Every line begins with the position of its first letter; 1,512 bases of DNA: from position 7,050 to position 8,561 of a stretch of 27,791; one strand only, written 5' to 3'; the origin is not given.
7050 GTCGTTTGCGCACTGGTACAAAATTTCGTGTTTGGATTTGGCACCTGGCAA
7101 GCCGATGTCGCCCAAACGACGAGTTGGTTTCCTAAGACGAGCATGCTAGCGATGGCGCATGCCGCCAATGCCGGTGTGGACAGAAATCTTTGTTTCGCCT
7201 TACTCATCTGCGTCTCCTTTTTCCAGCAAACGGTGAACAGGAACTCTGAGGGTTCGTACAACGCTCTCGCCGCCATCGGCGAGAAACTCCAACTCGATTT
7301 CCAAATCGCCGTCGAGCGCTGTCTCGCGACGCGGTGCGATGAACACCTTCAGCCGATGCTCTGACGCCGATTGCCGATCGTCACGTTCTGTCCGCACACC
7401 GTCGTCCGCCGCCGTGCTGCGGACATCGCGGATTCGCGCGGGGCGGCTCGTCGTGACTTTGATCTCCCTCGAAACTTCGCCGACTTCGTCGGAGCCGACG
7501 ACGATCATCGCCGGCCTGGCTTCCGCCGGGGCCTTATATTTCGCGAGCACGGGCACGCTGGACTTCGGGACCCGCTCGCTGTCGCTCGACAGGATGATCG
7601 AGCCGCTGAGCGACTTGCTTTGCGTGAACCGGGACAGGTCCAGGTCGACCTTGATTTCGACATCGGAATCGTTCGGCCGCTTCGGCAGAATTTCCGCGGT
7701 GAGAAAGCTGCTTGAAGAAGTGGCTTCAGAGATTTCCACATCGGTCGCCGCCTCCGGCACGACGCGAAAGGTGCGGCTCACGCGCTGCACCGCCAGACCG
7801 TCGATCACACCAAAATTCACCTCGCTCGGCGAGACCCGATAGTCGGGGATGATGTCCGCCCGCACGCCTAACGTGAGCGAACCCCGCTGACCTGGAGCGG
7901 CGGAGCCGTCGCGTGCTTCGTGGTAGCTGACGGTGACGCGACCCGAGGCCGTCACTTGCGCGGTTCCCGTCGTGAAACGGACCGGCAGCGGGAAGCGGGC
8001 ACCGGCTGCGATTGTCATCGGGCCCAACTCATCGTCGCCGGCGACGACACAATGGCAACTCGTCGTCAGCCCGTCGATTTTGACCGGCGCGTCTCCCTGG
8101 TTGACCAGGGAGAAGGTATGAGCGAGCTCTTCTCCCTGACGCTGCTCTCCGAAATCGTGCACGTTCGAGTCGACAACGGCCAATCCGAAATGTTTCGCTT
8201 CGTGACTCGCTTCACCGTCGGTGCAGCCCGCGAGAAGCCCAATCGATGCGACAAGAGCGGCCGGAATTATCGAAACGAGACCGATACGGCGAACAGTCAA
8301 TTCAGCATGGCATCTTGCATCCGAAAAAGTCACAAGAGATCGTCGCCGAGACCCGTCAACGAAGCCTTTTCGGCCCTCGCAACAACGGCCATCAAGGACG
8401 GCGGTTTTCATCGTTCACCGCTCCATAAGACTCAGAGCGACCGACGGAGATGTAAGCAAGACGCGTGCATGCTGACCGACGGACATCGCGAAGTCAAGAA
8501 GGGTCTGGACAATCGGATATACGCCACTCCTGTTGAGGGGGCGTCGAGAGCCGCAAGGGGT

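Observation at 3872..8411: Tandemly duplicated two-gene cassette (8-Cys small secreted protein + C-tail-anchored periplasmic protein) downstream of a DUF1573 lipoprotein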

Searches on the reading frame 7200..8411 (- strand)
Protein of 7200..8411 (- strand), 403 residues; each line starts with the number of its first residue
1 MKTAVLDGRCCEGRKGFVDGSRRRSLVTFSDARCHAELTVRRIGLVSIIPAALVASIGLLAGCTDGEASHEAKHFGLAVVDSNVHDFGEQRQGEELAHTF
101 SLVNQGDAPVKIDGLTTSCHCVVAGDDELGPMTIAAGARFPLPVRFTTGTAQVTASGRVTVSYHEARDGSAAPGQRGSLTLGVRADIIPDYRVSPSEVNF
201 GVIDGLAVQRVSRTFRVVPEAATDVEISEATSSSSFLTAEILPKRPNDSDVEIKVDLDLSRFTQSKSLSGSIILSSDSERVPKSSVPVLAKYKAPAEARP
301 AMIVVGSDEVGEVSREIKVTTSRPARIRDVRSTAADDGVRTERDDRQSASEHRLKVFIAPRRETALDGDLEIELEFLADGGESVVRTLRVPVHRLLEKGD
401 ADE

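Call 5: search_protein_families(library=pfam, proteins=[window:7200-8411:-], max_evalue=1)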
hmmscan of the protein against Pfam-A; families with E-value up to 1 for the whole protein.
window:7200-8411:- (403 aa): 2 families
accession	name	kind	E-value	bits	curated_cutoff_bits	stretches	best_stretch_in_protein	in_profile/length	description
PF07610.17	DUF1573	-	5.3e-14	52.5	26.1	1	80-162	3-82/98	Protein of unknown function (DUF1573)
PF22544.2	HYDIN_VesB_CFA65-like_Ig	-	1.6e-06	28.7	25.5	1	80-152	5-76/100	HYDIN/CFA65/VesB-like, Ig-like domain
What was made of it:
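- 7200..8411 (-): D: DUF1573 lipoprotein. The longest ORF is 403 aa; the probable start is TTG at 8300, giving 366 aa. It has a lipobox (LLAGC) and an Ig-like DUF1573 domain with an SCHC (CxC) motif. These are its only Cys residues apart from the lipobox Cys. Pfam DUF1573 E 5e-14 (call 5).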

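Call 6: search_protein_families(library=ncbifam, proteins=[window:7200-8411:-], max_evalue=1)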
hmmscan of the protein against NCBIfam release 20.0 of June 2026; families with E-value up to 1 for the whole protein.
window:7200-8411:- (403 aa): 2 families
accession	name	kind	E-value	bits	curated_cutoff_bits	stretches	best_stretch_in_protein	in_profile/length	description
NF012200.0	choice_anch_D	domain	3.5e-09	37.1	45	1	85-164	24-104/108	choice-of-anchor D domain-containing protein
NF041425.1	OS_HP2_seleno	subfamily_domain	3.3e-08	33.8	100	1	81-148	2-65/98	OS_HP2 family (seleno)protein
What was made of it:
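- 7200..8411 (-): NCBIfam choice_anch_D and OS_HP2 (seleno)protein, both below cut-off (call 6).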

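Call 65: search_solved_structures(query=window:7200-8411:-, max_evalue=1)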
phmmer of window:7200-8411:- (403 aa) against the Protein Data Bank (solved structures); distinct sequences matched with E-value up to 1: 0.

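Call 71: search_protein_families(library=padloc, proteins=[window:7200-8411:-], max_evalue=0.01)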
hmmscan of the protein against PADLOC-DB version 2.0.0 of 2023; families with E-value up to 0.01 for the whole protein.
window:7200-8411:- (403 aa): 0 families
